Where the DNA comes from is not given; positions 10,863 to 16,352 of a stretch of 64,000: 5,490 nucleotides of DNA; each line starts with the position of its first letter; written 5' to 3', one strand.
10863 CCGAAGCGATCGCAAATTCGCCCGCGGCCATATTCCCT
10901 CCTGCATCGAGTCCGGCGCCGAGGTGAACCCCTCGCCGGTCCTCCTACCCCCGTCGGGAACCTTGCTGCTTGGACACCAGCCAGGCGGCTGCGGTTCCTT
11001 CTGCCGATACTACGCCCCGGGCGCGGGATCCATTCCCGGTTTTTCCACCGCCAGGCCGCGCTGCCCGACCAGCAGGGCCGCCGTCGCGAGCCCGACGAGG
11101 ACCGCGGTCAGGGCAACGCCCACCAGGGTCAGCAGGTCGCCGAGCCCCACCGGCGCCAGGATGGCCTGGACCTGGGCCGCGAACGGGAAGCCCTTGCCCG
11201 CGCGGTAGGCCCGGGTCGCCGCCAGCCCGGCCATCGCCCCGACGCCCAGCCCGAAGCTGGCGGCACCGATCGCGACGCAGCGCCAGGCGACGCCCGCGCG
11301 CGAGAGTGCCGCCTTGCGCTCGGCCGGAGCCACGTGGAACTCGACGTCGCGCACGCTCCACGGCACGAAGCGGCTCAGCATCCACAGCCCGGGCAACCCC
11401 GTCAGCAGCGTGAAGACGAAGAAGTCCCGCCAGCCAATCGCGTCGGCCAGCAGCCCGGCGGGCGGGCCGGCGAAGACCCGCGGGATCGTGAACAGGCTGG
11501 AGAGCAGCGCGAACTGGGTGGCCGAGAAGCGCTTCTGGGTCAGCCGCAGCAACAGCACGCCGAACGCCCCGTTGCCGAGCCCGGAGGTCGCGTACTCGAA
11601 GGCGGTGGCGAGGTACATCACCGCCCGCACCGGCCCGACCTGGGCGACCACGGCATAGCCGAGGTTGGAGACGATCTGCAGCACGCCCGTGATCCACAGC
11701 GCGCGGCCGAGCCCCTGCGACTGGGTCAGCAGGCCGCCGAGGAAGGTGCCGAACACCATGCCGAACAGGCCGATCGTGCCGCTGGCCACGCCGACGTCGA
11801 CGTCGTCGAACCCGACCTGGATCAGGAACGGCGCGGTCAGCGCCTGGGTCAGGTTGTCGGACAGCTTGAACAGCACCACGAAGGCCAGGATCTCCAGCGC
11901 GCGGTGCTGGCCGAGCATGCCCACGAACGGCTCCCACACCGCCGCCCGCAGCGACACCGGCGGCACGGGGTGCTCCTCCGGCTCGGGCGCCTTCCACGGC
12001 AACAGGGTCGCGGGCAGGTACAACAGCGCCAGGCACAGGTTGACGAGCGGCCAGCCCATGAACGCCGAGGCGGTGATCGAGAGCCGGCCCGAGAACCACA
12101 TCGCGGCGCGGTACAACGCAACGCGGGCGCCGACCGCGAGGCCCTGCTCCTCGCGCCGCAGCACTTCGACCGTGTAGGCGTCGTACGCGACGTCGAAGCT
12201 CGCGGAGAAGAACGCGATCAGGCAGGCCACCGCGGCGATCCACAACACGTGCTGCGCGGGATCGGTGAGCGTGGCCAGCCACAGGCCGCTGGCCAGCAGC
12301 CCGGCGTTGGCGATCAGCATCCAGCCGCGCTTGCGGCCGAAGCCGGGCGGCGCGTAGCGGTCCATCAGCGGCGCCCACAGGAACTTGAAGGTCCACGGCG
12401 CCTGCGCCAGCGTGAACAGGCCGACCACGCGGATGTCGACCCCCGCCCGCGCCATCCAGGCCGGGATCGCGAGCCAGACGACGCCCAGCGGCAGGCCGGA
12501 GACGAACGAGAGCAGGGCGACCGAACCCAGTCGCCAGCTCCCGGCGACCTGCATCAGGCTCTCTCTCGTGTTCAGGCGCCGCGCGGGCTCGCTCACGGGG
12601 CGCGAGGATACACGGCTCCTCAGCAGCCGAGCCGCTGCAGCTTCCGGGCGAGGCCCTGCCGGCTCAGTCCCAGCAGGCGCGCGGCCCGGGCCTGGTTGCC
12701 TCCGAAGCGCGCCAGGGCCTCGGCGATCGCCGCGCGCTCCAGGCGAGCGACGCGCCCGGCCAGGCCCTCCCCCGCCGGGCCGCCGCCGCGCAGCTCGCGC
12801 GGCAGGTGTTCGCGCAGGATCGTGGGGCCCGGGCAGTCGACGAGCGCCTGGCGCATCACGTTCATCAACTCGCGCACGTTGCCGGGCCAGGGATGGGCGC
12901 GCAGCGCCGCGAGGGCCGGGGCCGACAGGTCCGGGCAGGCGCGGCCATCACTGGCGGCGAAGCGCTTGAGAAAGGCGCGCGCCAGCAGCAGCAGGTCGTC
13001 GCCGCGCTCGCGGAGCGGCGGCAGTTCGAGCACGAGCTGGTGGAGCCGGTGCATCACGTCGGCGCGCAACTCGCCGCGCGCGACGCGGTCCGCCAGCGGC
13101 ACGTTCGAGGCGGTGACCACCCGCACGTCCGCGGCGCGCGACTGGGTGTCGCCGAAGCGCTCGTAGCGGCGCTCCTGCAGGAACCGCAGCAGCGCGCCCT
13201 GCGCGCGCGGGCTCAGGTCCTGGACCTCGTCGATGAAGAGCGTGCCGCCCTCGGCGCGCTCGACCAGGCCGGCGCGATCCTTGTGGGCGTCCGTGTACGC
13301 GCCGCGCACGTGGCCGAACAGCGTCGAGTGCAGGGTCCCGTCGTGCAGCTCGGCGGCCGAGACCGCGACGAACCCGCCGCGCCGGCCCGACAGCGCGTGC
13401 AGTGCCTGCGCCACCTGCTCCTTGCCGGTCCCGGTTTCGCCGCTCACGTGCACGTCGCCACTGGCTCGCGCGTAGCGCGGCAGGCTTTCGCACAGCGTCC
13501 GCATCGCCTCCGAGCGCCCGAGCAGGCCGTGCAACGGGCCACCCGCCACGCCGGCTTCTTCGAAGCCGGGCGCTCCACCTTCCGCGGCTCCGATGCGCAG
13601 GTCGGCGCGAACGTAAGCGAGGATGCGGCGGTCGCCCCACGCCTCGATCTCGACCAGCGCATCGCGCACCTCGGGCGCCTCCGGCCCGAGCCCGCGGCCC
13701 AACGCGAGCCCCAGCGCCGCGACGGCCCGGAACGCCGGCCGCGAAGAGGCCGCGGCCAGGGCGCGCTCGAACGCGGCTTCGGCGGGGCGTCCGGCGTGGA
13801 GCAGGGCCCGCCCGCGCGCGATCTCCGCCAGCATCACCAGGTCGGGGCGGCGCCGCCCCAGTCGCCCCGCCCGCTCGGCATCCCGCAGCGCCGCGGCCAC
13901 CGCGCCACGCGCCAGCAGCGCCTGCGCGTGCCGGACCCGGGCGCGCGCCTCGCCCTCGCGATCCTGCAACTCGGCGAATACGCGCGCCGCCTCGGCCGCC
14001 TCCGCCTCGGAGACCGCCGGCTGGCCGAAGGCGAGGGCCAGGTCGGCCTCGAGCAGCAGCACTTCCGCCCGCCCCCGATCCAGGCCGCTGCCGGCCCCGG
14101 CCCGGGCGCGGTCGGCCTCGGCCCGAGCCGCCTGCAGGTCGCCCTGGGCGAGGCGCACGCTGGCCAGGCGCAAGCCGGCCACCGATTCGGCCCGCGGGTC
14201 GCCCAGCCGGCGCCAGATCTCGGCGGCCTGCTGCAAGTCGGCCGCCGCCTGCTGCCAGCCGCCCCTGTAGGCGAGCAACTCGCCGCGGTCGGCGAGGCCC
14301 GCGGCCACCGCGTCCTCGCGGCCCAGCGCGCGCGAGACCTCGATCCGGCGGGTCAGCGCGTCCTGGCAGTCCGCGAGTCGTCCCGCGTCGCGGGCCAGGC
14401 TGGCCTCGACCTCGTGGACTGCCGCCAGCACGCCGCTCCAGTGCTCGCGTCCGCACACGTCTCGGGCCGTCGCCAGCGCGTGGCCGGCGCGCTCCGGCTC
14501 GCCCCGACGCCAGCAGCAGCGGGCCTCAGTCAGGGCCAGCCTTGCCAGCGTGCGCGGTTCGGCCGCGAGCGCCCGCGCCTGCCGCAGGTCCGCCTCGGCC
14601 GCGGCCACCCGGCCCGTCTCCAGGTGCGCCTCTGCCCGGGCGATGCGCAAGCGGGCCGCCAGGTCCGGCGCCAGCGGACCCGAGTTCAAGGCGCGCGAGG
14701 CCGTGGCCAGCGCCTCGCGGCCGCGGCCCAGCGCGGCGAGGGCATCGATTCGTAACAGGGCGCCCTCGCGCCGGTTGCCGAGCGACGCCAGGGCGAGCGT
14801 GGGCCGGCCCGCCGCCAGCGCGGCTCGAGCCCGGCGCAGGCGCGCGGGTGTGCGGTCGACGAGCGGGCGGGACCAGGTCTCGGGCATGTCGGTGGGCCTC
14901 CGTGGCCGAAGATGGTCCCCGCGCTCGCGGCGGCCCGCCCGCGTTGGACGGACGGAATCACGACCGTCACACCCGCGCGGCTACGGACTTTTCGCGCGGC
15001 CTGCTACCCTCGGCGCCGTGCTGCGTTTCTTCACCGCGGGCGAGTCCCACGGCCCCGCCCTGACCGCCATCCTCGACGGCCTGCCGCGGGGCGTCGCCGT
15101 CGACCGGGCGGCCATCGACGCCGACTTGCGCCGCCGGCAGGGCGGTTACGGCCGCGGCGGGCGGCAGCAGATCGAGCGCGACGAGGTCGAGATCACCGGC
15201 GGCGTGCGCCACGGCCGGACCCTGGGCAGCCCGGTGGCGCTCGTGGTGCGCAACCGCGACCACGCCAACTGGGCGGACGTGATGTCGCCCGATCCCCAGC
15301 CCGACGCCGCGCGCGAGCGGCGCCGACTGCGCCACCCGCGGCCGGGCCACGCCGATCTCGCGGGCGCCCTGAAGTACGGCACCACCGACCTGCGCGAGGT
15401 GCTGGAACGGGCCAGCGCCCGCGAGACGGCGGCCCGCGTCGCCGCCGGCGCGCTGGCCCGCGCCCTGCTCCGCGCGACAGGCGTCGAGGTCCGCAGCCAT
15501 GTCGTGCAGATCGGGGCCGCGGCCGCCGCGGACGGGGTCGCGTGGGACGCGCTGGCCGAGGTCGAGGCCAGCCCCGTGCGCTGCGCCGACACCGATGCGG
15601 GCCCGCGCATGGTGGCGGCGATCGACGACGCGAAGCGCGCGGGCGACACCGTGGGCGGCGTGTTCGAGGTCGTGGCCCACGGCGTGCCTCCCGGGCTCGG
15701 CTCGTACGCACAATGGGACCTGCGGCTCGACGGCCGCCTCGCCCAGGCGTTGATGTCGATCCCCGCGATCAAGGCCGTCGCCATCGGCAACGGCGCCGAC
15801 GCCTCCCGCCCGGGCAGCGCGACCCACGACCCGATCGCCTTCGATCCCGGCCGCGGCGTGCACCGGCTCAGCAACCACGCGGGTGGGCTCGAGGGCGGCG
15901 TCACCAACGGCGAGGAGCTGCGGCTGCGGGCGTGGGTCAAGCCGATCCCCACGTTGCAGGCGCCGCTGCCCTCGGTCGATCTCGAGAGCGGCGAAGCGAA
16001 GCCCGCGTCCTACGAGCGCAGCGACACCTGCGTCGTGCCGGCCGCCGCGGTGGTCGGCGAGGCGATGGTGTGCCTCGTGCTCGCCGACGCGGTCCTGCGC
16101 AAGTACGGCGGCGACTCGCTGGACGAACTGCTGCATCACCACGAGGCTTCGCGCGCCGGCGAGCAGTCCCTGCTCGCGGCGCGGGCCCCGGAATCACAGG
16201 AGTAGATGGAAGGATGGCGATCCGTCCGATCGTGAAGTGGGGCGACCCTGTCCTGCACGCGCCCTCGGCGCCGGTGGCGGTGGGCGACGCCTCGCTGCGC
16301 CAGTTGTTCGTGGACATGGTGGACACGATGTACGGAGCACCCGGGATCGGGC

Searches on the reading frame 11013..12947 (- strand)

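Call 18: search_protein_families(library=pfam, proteins=[window:11013-12947:-], max_evalue=0.0001)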
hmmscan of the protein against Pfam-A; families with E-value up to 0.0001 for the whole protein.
window:11013-12947:- (645 aa): 3 families
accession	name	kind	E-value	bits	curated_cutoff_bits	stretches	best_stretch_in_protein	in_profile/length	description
PF07690.21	MFS_1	-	5.8e-20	71.9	33.4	1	144-474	2-323/347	Major Facilitator Superfamily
PF13000.13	Acatn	-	1.1e-07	31.2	23.7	1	145-227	7-88/546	Acetyl-coenzyme A transporter 1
PF03092.22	BT1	-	1.5e-05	24.4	22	1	154-267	5-119/432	BT1 family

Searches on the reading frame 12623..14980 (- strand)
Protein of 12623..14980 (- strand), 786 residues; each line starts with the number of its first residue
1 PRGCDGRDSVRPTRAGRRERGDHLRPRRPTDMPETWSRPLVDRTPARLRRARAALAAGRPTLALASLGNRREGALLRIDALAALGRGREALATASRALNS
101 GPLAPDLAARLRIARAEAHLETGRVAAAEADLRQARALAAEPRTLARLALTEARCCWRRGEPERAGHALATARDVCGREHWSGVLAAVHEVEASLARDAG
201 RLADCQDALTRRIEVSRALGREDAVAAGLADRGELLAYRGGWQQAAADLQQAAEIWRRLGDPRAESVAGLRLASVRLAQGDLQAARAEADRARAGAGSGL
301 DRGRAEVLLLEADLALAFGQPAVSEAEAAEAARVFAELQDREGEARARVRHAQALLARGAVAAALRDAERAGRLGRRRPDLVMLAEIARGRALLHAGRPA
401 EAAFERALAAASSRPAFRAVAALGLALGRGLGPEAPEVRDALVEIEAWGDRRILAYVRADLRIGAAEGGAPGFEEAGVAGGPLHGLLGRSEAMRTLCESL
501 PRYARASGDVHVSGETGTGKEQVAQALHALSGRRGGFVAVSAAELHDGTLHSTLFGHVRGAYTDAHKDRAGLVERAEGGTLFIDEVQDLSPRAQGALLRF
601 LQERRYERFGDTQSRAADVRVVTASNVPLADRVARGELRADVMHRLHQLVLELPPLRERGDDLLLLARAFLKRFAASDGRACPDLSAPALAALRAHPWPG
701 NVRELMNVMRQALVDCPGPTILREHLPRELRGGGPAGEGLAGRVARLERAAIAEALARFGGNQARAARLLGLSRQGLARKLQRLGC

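Call 18: search_protein_families(library=pfam, proteins=[window:12623-14980:-], max_evalue=0.0001)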
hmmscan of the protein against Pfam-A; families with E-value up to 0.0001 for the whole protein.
window:12623-14980:- (786 aa): 5 families
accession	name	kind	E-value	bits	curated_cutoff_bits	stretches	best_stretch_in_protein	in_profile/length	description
PF00158.32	Sigma54_activat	-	2.5e-49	167.6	20.2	1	487-651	2-167/168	Sigma-54 interaction domain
PF25601.1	AAA_lid_14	-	4.6e-22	78.1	27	1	657-735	1-79/87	AAA+ ATPase lid domain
PF14532.12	Sigma54_activ_2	-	2e-18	67.4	25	1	487-656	1-138/138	Sigma-54 interaction domain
PF02954.25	HTH_8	-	3.7e-13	49.4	22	1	745-783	3-41/42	Bacterial regulatory protein, Fis family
PF07728.20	AAA_5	-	5.5e-09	36.6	22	1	512-628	4-124/139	AAA domain (dynein-related subfamily)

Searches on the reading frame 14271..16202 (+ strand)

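Call 45: search_protein_families(library=pfam, proteins=[window:14271-16202:+], max_evalue=0.0001)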
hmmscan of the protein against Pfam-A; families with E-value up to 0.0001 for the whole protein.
window:14271-16202:+ (644 aa): 1 family
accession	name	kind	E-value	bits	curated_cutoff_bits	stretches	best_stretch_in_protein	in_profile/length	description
PF01264.26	Chorismate_synt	-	2.4e-113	378.6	27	1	251-609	1-327/327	Chorismate synthase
